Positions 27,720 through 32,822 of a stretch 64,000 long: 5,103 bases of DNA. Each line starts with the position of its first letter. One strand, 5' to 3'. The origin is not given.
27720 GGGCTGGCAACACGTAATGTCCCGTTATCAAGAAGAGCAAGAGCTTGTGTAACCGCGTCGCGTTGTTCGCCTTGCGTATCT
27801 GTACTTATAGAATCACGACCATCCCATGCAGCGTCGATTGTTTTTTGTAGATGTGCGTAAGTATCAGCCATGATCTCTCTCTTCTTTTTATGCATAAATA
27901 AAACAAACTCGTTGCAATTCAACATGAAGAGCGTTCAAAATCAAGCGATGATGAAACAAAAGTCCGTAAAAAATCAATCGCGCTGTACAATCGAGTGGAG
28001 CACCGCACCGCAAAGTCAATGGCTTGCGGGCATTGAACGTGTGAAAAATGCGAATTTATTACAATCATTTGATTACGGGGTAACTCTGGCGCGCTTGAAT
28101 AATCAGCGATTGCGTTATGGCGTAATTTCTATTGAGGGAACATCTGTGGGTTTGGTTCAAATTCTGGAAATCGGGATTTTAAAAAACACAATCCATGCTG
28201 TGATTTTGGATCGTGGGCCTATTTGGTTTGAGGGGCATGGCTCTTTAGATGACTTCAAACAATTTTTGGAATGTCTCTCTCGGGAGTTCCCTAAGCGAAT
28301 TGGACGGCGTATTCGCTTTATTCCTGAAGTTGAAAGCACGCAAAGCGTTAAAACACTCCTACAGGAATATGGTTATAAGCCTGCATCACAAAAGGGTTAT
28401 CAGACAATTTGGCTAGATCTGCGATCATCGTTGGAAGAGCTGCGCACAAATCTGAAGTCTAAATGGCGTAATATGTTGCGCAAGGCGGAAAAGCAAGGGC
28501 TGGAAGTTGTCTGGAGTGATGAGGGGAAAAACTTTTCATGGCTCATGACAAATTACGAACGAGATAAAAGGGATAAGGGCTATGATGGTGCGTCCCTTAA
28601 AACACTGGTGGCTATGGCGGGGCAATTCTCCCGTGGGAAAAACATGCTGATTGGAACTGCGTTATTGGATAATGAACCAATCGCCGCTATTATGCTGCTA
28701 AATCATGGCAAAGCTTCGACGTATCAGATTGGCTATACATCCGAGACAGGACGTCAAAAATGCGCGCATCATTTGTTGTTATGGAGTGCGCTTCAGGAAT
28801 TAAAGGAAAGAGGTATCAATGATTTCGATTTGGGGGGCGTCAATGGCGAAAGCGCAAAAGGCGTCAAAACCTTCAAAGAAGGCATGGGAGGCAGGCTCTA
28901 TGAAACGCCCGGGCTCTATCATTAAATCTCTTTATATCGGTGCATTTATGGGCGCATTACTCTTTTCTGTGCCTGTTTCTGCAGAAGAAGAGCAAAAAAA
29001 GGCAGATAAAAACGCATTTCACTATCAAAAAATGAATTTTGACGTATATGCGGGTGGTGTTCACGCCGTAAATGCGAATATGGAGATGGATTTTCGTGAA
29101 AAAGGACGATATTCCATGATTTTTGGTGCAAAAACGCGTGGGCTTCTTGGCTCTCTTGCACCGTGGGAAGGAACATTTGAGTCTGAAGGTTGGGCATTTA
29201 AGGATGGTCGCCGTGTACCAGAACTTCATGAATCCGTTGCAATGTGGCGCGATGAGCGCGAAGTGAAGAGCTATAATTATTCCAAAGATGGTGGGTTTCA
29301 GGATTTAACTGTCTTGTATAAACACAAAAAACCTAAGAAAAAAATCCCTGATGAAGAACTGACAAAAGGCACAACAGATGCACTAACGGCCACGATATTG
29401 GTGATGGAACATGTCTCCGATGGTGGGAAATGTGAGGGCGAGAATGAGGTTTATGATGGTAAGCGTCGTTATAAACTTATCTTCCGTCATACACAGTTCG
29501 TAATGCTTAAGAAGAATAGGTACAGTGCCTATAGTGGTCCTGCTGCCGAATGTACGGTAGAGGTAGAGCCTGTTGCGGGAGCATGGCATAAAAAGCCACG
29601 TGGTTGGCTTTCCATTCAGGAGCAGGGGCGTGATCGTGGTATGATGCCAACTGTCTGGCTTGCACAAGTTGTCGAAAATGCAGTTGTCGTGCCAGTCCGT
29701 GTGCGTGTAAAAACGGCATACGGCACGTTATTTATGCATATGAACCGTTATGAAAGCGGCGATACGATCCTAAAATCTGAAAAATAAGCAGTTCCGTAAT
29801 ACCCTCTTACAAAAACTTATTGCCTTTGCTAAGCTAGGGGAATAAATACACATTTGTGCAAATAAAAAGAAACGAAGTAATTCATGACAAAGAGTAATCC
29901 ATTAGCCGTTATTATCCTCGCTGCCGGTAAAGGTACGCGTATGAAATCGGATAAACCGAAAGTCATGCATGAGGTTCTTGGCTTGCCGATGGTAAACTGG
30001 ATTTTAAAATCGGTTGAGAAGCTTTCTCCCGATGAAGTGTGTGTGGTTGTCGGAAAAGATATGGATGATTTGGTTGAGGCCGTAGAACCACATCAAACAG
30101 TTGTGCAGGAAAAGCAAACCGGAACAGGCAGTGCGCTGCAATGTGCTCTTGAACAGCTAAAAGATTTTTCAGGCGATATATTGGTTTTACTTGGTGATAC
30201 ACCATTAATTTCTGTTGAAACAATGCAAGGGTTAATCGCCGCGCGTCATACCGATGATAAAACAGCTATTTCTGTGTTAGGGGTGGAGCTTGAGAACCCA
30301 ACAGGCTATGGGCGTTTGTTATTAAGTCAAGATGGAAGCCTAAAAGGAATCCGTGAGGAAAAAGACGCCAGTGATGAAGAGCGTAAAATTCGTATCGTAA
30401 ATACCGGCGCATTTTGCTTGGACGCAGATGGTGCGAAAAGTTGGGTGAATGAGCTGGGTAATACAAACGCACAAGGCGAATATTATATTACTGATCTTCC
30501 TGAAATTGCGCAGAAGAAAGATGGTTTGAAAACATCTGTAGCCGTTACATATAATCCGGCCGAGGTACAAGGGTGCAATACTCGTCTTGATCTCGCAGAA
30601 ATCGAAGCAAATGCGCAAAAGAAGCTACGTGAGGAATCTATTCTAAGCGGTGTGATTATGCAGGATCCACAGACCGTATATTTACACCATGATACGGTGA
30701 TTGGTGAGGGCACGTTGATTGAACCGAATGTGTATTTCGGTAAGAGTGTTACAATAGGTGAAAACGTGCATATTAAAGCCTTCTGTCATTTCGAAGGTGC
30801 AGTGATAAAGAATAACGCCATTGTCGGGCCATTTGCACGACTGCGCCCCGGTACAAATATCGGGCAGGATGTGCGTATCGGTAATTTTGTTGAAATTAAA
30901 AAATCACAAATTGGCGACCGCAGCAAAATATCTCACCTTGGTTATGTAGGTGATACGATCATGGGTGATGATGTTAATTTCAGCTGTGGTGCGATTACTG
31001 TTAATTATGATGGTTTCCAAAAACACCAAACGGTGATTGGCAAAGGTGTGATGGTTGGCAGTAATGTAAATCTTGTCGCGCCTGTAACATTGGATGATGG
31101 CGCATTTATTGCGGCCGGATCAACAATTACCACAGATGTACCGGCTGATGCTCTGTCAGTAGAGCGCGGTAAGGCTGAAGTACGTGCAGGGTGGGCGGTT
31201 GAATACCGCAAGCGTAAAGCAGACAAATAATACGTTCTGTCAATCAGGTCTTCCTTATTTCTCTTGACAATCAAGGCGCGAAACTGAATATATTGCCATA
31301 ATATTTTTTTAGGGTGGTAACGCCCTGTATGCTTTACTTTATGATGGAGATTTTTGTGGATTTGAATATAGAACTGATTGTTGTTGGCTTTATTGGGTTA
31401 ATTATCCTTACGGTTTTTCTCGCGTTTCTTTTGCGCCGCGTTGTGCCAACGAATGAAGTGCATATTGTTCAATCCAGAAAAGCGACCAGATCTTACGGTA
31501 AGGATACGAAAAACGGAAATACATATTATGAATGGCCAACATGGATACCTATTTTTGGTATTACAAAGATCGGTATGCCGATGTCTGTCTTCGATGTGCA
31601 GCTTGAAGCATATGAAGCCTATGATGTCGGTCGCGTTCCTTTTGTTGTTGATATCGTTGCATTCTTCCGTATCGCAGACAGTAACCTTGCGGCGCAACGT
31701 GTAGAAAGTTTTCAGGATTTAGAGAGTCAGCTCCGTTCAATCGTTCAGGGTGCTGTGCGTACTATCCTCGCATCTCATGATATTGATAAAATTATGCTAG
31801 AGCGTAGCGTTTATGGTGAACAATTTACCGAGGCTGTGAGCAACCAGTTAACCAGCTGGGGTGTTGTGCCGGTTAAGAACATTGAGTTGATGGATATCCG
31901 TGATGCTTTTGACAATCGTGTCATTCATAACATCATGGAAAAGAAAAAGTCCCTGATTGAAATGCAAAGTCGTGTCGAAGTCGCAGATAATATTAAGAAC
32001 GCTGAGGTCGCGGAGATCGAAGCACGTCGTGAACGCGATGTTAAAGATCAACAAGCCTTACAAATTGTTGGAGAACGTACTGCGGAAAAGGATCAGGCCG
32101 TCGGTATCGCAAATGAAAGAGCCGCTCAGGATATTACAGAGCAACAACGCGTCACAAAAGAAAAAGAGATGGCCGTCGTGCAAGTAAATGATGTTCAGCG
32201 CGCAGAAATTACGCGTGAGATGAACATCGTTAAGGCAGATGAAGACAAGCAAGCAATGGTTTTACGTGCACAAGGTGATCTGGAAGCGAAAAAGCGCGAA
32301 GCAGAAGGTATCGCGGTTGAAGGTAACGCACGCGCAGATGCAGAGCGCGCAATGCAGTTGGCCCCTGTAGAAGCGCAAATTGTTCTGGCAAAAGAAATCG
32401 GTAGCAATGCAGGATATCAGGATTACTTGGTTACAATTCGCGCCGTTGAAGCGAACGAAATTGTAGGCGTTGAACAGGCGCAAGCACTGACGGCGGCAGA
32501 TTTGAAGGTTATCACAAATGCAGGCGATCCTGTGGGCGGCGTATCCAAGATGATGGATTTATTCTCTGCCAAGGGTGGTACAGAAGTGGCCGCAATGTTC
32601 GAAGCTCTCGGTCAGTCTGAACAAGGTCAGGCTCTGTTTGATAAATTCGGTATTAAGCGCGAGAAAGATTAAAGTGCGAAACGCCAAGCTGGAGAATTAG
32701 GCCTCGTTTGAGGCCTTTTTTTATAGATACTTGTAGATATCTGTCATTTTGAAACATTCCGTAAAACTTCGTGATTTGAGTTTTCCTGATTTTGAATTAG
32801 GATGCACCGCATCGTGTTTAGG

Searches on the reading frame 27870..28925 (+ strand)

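Call 12: search_protein_families(library=pfam, proteins=[window:27870-28925:+], max_evalue=0.001)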
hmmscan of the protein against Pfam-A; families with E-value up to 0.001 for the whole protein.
window:27870-28925:+ (351 aa): 2 families
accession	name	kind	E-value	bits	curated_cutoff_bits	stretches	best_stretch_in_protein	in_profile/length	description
PF13480.13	Acetyltransf_6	-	7.8e-12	46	22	1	197-326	5-137/143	Acetyltransferase (GNAT) domain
PF02388.22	FemAB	-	3.3e-11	43.1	24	1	270-348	307-387/406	FemAB family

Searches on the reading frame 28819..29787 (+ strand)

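Call 12: search_protein_families(library=pfam, proteins=[window:28819-29787:+], max_evalue=0.001)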
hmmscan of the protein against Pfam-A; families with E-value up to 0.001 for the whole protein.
window:28819-29787:+ (322 aa): 1 family
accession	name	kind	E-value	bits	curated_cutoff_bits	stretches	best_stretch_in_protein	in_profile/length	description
PF11306.15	DUF3108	-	1.4e-12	48.3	26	1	74-308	2-208/209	Protein of unknown function (DUF3108)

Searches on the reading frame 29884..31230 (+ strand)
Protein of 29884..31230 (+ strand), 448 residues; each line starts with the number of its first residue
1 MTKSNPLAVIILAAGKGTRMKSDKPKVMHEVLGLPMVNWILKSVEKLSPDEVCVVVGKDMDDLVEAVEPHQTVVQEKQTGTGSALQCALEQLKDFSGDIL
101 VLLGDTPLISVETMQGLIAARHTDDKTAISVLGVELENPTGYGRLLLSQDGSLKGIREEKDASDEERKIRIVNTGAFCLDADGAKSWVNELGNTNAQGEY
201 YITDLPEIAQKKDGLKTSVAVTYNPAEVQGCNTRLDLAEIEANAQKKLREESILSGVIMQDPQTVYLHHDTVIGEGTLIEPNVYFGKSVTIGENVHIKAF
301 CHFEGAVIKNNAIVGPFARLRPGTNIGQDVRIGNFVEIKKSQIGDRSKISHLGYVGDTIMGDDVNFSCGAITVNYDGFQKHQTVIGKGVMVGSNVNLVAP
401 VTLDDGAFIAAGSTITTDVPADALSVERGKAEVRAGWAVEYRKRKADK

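Call 12: search_protein_families(library=pfam, proteins=[window:29884-31230:+], max_evalue=0.001)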
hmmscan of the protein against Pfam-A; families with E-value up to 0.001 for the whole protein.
window:29884-31230:+ (448 aa): 8 families
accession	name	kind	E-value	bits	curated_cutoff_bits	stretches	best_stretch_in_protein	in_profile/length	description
PF00132.30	Hexapep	-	4.6e-27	93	27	3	270-302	1-33/36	Bacterial transferase hexapeptide (six repeats)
PF12804.13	NTP_transf_3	-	1.9e-21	77.4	27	1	9-153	1-144/160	MobA-like NTP transferase domain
PF25084.1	LbH_EIF2B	-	8.4e-13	48.7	54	1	263-316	14-66/105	EIF2B subunit epsilon LbH domain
PF01128.25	IspD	-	2.1e-10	41.2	27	1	8-134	2-130/221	2-C-methyl-D-erythritol 4-phosphate cytidylyltransferase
PF00483.29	NTP_transferase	-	4.5e-09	36.7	21.2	1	9-205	2-205/245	Nucleotidyl transferase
PF02348.25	CTP_transf_3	-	5e-06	26.9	22.6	1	8-136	1-129/217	Cytidylyltransferase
PF14602.12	Hexapep_2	-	1.2e-05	25.3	27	1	383-416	2-33/34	Hexapeptide repeat of succinyl-transferase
PF24894.1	Hexapep_GlmU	-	0.00083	19.9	23.3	0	268-338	16-83/104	GlmU-like, C-terminal hexapeptide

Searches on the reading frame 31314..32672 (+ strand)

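Call 12: search_protein_families(library=pfam, proteins=[window:31314-32672:+], max_evalue=0.001)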
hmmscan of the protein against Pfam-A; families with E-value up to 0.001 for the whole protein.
window:31314-32672:+ (452 aa): 1 family
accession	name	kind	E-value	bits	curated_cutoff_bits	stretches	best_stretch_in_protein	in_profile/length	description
PF01145.31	Band_7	-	2.2e-12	47.9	23.6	1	43-225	2-173/176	SPFH domain / Band 7 family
